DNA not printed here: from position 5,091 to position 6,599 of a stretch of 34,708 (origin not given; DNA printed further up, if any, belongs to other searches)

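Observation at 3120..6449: Stand-alone FIST-domain protein cotranscribed with a soluble PAS hybrid kinase carrying a degenerate Cys-rich pseudo-receiver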

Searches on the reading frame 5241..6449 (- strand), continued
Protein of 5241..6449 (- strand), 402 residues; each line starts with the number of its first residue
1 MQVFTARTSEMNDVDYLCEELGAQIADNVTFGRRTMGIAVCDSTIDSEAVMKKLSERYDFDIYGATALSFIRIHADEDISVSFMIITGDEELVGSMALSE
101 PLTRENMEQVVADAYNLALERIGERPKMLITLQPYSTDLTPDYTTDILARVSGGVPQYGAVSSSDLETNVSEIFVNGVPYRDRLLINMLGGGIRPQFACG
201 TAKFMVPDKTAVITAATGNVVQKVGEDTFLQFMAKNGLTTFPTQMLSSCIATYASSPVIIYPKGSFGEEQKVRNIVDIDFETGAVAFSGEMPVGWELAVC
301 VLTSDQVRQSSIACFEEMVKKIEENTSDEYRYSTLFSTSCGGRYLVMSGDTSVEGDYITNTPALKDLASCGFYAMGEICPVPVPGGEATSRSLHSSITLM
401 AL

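Call 41: search_protein_families(library=pfam, proteins=[L008:6258-8378:+, L010:6252-8390:+, L014:6223-8277:+, L013:6255-8321:+], max_evalue=1)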
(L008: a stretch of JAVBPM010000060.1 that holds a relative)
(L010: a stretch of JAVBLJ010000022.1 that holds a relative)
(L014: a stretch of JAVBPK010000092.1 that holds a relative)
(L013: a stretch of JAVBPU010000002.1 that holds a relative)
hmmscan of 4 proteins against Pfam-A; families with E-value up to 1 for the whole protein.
L008:6258-8378:+ (706 aa): 10 families
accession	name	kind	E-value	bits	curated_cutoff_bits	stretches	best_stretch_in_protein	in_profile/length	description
PF00072.30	Response_reg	-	8.3e-42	142.3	30.2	2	588-701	2-109/111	Response regulator receiver domain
PF02518.31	HATPase_c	-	1.5e-27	96.6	26.4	1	310-421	2-106/111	Histidine kinase-, DNA gyrase B-, and HSP90-like ATPase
PF00512.31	HisKA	-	6.7e-15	55.3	26.9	1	197-262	1-66/66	His Kinase A (phospho-acceptor) domain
PF08448.16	PAS_4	-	9.7e-10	39.1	23.1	1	73-183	2-107/110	PAS fold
PF00989.32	PAS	-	0.0004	20.8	22.6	1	69-181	4-113/113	PAS fold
PF13426.13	PAS_9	-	0.0024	18.6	27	1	96-182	18-102/103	PAS domain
PF07323.17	DUF1465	-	0.041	14.2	25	1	5-47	94-136/153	Protein of unknown function (DUF1465)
PF06785.16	UPF0242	-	0.49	10.8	33.5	1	3-69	83-149/194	Uncharacterised protein family (UPF0242) N-terminus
PF12709.12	Fungal_TACC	-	0.5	11.3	27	1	4-41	32-69/77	Fungal Transforming acidic coiled-coil (TACC) proteins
PF04977.20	DivIC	-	0.81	10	28.9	0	8-42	22-56/80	Septum formation initiator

L010:6252-8390:+ (712 aa): 10 families
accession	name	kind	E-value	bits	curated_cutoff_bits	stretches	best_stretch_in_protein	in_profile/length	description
PF00072.30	Response_reg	-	1.9e-46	157.2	30.2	2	593-707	1-109/111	Response regulator receiver domain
PF02518.31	HATPase_c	-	6.4e-28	97.8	26.4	1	316-430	2-109/111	Histidine kinase-, DNA gyrase B-, and HSP90-like ATPase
PF00512.31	HisKA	-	5.9e-16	58.7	26.9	1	203-268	1-66/66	His Kinase A (phospho-acceptor) domain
PF08448.16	PAS_4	-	0.0077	16.9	23.1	1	79-190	2-108/110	PAS fold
PF13589.12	HATPase_c_3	-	0.02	15.3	25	1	321-440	4-115/137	Histidine kinase-, DNA gyrase B-, and HSP90-like ATPase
PF02183.23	HALZ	-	0.029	15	28.1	1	10-28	18-38/43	Homeobox associated leucine zipper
PF07323.17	DUF1465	-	0.13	12.6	25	1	12-53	95-136/153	Protein of unknown function (DUF1465)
PF15898.10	PRKG1_interact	-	0.14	13.2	32.4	1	9-31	73-95/101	cGMP-dependent protein kinase interacting domain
PF11690.13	DUF3287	-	0.6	10.4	27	0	11-45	50-84/121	Protein of unknown function (DUF3287)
PF06005.17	ZapB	-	0.92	10.5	31.5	0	9-47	18-56/71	Cell division protein ZapB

L014:6223-8277:+ (684 aa): 9 families
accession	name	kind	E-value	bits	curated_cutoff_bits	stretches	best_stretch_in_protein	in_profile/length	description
PF02518.31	HATPase_c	-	2.9e-28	99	26.4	1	302-414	1-107/111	Histidine kinase-, DNA gyrase B-, and HSP90-like ATPase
PF00072.30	Response_reg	-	1.1e-25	90.4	30.2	1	559-671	1-110/111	Response regulator receiver domain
PF00512.31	HisKA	-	2.8e-20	72.6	26.9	1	190-254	1-65/66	His Kinase A (phospho-acceptor) domain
PF08448.16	PAS_4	-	3.1e-07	31.1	23.1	1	67-176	4-107/110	PAS fold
PF13426.13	PAS_9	-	3e-05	24.7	27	1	68-176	1-103/103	PAS domain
PF00989.32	PAS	-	0.0012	19.2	22.6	1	61-173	4-112/113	PAS fold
PF23198.2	PDE8A_N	-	0.063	13.6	29.6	1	576-641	30-95/147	PDE8A-like, N-terminal domain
PF13188.13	PAS_8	-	0.076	13.4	21.8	1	62-112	5-55/65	PAS domain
PF15898.10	PRKG1_interact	-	0.5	11.5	32.4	1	6-55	1-49/101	cGMP-dependent protein kinase interacting domain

L013:6255-8321:+ (688 aa): 11 families
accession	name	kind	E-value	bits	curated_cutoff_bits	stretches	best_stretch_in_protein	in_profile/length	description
PF02518.31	HATPase_c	-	1.7e-24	86.8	26.4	1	303-415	1-107/111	Histidine kinase-, DNA gyrase B-, and HSP90-like ATPase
PF00072.30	Response_reg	-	6.2e-24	84.8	30.2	1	563-672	1-107/111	Response regulator receiver domain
PF00512.31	HisKA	-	7.4e-22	77.6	26.9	1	191-255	1-65/66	His Kinase A (phospho-acceptor) domain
PF08448.16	PAS_4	-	1.4e-05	25.7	23.1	1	65-177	1-107/110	PAS fold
PF13426.13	PAS_9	-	0.00015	22.4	27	1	88-177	20-103/103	PAS domain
PF00989.32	PAS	-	0.00029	21.2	22.6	1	62-174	4-112/113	PAS fold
PF23198.2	PDE8A_N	-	0.0044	17.4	29.6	1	590-652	40-102/147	PDE8A-like, N-terminal domain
PF14965.11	BRI3BP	-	0.14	12.2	27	1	218-257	21-60/179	Negative regulator of p53/TP53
PF20274.4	cREC_REC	-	0.16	13.1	27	1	590-650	18-80/88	Cyclic-phosphate processing Receiver domain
PF08785.16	Ku_PK_bind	-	0.16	12.6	25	1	9-63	40-91/120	Ku C terminal domain like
PF14827.12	dCache_3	-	0.18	11.8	25.7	1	150-230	120-198/239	Double sensory domain of two-component sensor kinase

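Call 63: predict_structure(alignment_id=A4)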
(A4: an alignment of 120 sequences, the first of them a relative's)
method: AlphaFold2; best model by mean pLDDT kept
length: 402 residues; sequences in the alignment: 120
mean_pLDDT: 94.2   pTM: 0.92
mean pLDDT of the five models: 94.2, 93.9, 93.9, 93.5, 93.0
residues with pLDDT >= 90: 343; 70-90: 57; 50-70: 2; < 50: 0
segments of 3 or more residues with pLDDT < 50: none
pLDDT, mean of each block of 10 residues (from residue 1): 96 98 97 95 94 98 96 90 93 94 97 98 97 94 96 97 81 97 97 96 90 97 98 94 77 92 85 94 96 97 96 98 96 97 93 93 96 96 85 96 97
secondary structure, 60 per line:
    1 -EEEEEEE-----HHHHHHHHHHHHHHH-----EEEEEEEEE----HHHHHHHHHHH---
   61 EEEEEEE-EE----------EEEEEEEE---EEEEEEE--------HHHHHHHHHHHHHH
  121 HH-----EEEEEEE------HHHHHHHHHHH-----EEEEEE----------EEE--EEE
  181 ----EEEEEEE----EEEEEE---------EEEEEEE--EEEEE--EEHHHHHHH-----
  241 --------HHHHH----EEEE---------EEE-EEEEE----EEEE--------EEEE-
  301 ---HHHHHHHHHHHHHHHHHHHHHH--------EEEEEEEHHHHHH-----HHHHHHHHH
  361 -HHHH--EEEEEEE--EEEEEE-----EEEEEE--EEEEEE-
elements in order: E2-8 H14-28 E34-42 H47-57 E61-67 E81-88 E92-98 H107-122 E128-134 H141-151 E157-162 E173-175 E178-180 E185-191 E196-201 E211-217 E220-224 H229-235 H249-253 E258-261 E271-273 E275-279 E284-287 E296-299 H304-325 E334-340 H341-346 H352-360 H362-365 E368-374 E377-382 E388-393 E396-401

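Call 66: fold_search(model_id=the predicted structure, library=pdb)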
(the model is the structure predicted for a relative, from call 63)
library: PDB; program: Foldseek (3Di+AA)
matches with E <= 10: 622; with E <= 0.001: 24
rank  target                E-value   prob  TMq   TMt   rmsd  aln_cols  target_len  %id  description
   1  8ua3_C                1.1e-07  1.00  0.44  0.53   9.5       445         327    8  Cryo-EM Structure of FBOX22-BACH1BTB (released 2024-11-06)
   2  8ua6_C                3.4e-07  1.00  0.44  0.47   9.5       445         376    8  Cryo-EM Structure of SCF-FBOX22-BACH1BTB (released 2024-11-06)
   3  5hxu_A                4.9e-07  1.00  0.36  0.38  17.2       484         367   12  Structure-function analysis of functionally diverse members of the cyclic amide hydrolase family of Toblerone fold enz (released 2017-02-01)
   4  5hxu_B                7.9e-07  1.00  0.37  0.40  14.3       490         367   13  Structure-function analysis of functionally diverse members of the cyclic amide hydrolase family of Toblerone fold enz (released 2017-02-01)
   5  5hwe                  9.0e-07  1.00  0.36  0.38  17.2       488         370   11  high resolution structure of barbiturase (released 2017-02-01)
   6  6bum_A                5.2e-06  1.00  0.38  0.41   8.7       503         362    8  Crystal structures of cyanuric acid hydrolase from Moorella thermoacetica (released 2019-06-12)
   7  5hy2_A                5.9e-06  1.00  0.37  0.42  12.9       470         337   10  Structure-function analysis of functionally diverse members of the cyclic amide hydrolase family of Toblerone fold enz (released 2017-02-01)
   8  8s7d_D                6.7e-06  1.00  0.49  0.57   6.7       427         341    8  Cryo-EM structure of SKP1-FBXO22 in complex with a BACH1 BTB dimer at 3.2A resolution (released 2024-12-11)
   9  6buo_D                8.5e-06  1.00  0.30  0.33   6.8       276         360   10  Crystal structures of cyanuric acid hydrolase from Moorella thermoacetica (released 2019-06-12)
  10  8s7e_B                1.1e-05  1.00  0.44  0.51   8.3       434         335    9  Cryo-EM structure of SKP1-FBXO22 (released 2024-12-11)
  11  5hy2_B                1.1e-05  1.00  0.37  0.44  12.0       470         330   11  Structure-function analysis of functionally diverse members of the cyclic amide hydrolase family of Toblerone fold enz (released 2017-02-01)
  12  5hy4_D                2.3e-05  1.00  0.36  0.42  12.4       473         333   10  Structure-function analysis of functionally diverse members of the cyclic amide hydrolase family of Toblerone fold enz (released 2017-02-01)
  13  5hy0_B                3.3e-05  1.00  0.37  0.41  12.5       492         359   10  orotic acid hydrolase (released 2017-02-01)
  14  6dhj_G                4.2e-05  0.99  0.33  0.35  10.3       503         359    9  Crystal structures of cyanuric acid hydrolase from Moorella thermoacetica (released 2019-06-26)
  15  5hy4_G                6.0e-05  1.00  0.39  0.45  12.1       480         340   11  Structure-function analysis of functionally diverse members of the cyclic amide hydrolase family of Toblerone fold enz (released 2017-02-01)
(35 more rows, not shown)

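Call 81: find_encoding_contigs(protein=P0054, flank=5000, max_places=1)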
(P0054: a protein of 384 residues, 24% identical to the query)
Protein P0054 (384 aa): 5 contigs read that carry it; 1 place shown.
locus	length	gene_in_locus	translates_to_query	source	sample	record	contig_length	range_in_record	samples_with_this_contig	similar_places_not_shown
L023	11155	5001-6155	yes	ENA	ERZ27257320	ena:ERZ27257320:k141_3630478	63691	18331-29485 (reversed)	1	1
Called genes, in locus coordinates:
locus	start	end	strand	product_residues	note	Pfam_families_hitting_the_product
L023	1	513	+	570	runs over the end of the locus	PF01432:Peptidase_M3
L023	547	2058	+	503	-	-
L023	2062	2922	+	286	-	PF00248:Aldo_ket_red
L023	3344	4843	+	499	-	-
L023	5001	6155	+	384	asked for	PF08495:FIST, PF10442:FIST_C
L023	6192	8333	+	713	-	PF00512:HisKA, PF02518:HATPase_c, PF00072:Response_reg, PF01814:Hemerythrin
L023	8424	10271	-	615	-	PF08653:DASH_Dam1 (faint)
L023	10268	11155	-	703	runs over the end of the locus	PF03176:MMPL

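Call 82: find_encoding_contigs(protein=P0019, flank=5000, max_places=1)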
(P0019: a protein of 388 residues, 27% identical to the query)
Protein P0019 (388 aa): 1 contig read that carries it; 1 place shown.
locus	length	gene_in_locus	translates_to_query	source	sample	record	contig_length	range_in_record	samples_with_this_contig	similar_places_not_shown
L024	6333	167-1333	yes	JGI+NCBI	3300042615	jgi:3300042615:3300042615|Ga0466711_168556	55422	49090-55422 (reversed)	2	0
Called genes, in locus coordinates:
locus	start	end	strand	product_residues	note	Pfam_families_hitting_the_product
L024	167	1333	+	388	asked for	PF08495:FIST, PF10442:FIST_C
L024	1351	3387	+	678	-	PF00512:HisKA, PF02518:HATPase_c, PF00072:Response_reg, PF01627:Hpt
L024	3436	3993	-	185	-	PF01814:Hemerythrin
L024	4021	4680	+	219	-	PF01381:HTH_3 (weak), PF13443:HTH_26 (faint), PF07883:Cupin_2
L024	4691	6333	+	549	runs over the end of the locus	PF00501:AMP-binding, PF13193:AMP-binding_C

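Call 84: list_cluster_members(proteins=[P0001, P0124])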
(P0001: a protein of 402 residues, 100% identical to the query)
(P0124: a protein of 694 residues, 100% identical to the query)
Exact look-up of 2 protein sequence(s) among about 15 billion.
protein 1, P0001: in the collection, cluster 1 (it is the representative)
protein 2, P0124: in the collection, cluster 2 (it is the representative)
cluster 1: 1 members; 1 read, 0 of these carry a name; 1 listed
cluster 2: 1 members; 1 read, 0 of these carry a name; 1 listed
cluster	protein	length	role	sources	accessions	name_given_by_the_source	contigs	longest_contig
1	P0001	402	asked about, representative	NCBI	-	-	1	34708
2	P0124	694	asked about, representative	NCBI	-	-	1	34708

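Call 92: search_protein_families(library=pfam, proteins=[L013:8333-8668:+, L013:8702-9061:+, L014:8315-10072:-, L010:8646-10529:+, L015:8469-9590:+, L015:9593-10378:+, L009:8521-9702:-, L012:8968-9576:+, L012:9616-11016:+, L008:9107-9757:-], max_evalue=0.001)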
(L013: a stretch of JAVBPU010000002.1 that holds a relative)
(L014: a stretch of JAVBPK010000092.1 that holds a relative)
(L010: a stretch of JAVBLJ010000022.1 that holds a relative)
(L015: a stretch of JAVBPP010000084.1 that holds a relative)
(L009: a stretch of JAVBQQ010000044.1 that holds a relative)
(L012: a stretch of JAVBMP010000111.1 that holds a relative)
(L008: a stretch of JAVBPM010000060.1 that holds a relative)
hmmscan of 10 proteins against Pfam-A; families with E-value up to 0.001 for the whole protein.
L013:8333-8668:+ (111 aa): 0 families

L013:8702-9061:+ (119 aa): 0 families

L014:8315-10072:- (585 aa): 4 families
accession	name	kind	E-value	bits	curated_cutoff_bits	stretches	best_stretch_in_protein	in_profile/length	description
PF13437.12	HlyD_3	-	2.4e-13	51.2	22.2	1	390-471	2-82/106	HlyD family secretion protein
PF13533.13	Biotin_lipoyl_2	-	1.8e-10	40.8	29.8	1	74-103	3-32/32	Biotin-lipoyl like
PF16576.10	HlyD_D23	-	1.9e-07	31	30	1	69-150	15-100/214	Barrel-sandwich domain of CusB or HlyD membrane-fusion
PF00358.26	PTS_EIIA_1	-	0.00022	21.4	27.2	1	77-111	78-112/127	phosphoenolpyruvate-dependent sugar phosphotransferase system, EIIA 1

L010:8646-10529:+ (627 aa): 3 families
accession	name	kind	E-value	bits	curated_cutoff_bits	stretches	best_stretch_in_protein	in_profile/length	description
PF19864.5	Radical_SAM_N2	-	2e-63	212.8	29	1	66-216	1-151/151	Radical SAM proteins, N-terminal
PF04055.27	Radical_SAM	-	1.9e-22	80.7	29.5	1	275-438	2-165/166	Radical SAM superfamily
PF02310.24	B12-binding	-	5.3e-06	26.7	32.1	1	113-186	50-120/121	B12 binding domain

L015:8469-9590:+ (373 aa): 1 family
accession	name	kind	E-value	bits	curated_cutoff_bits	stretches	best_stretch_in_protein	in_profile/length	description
PF05816.16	TelA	-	1.1e-102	344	30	1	43-368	1-331/332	Toxic anion resistance protein (TelA)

L015:9593-10378:+ (261 aa): 0 families

L009:8521-9702:- (393 aa): 4 families
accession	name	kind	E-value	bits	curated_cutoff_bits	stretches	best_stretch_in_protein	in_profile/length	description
PF00534.26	Glycos_transf_1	-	2.1e-13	50.6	26.4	1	220-368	13-170/172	Glycosyl transferases group 1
PF13692.12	Glyco_trans_1_4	-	1.3e-12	48.6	27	1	224-325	3-110/142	Glycosyl transferases group 1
PF13524.12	Glyco_trans_1_2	-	3.2e-06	27.6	25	1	278-384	33-142/144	Glycosyl transferase-like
PF20706.3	GT4-conflict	-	0.00021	20.9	26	1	282-323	271-313/385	Family 4 Glycosyltransferase in conflict systems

L012:8968-9576:+ (202 aa): 0 families

L012:9616-11016:+ (466 aa): 3 families
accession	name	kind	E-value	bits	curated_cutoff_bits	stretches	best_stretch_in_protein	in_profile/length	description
PF03466.25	LysR_substrate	-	5.2e-35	121.2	28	1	256-453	8-207/209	LysR substrate binding domain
PF00126.33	HTH_1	-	4.3e-18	65.4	26.6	1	168-226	1-59/60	Bacterial regulatory helix-turn-helix protein, lysR family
PF12802.13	MarR_2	-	0.00031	21.3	27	1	165-207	2-47/61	MarR family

L008:9107-9757:- (216 aa): 0 families

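Call 93: search_dna_similar(query=window:5241-6449:-, collection=plasmids, mode=protein, max_evalue=0.001, max_rows=25)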
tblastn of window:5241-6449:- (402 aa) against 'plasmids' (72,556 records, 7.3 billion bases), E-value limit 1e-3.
No match.

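Call 94: search_dna_similar(query=L019:4131-5366:+, collection=plasmids, mode=protein, max_evalue=0.00001, max_rows=25)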
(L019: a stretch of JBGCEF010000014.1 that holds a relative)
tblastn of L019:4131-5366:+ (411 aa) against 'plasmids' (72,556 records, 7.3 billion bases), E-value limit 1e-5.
Records with a match: 7; places in all: 7; records where one place covers at least 80% of the query: 5.
Best place of each record, by identity: <60% 7.
By first word of the organism name: Paraburkholderia 2; Roseomonas 2; Methylomagnum 1; Comamonas 1; Nonomuraea 1.
By predicted mobility (MOB-suite, as given by PLSDB): non-mobilizable 5; conjugative 1; mobilizable 1.
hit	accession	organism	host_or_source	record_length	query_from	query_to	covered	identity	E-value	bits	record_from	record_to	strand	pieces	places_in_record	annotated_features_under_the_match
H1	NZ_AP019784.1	Methylomagnum ishizawai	-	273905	9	410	98%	33.0%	3e-46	177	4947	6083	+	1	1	FIST N-terminal domain-containing protein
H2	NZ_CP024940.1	Paraburkholderia hospita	soil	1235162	9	410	98%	30.4%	2e-44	172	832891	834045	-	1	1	record has no annotation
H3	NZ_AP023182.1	Paraburkholderia sp. PGU19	Physopelta gutta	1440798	9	410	98%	28.7%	3e-44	171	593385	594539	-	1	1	record has no annotation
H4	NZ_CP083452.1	Comamonas odontotermitis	cell culture,cucumber rhizosphere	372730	8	410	98%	24.7%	4e-29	127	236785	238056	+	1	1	FIST N-terminal domain-containing protein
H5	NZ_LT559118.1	Nonomuraea gerenzanensis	-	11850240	4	410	99%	23.5%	4e-21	103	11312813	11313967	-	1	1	none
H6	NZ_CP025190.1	Roseomonas mucosa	Homo sapiens,clinical, human skin, ...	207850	178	408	56%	22.5%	5e-7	60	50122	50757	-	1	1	FIST N-terminal domain-containing protein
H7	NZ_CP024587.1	Roseomonas sp. FDAARGOS_362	Homo sapiens,peripheral Blood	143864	178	408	56%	22.5%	4e-6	57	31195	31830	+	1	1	FIST N-terminal domain-containing protein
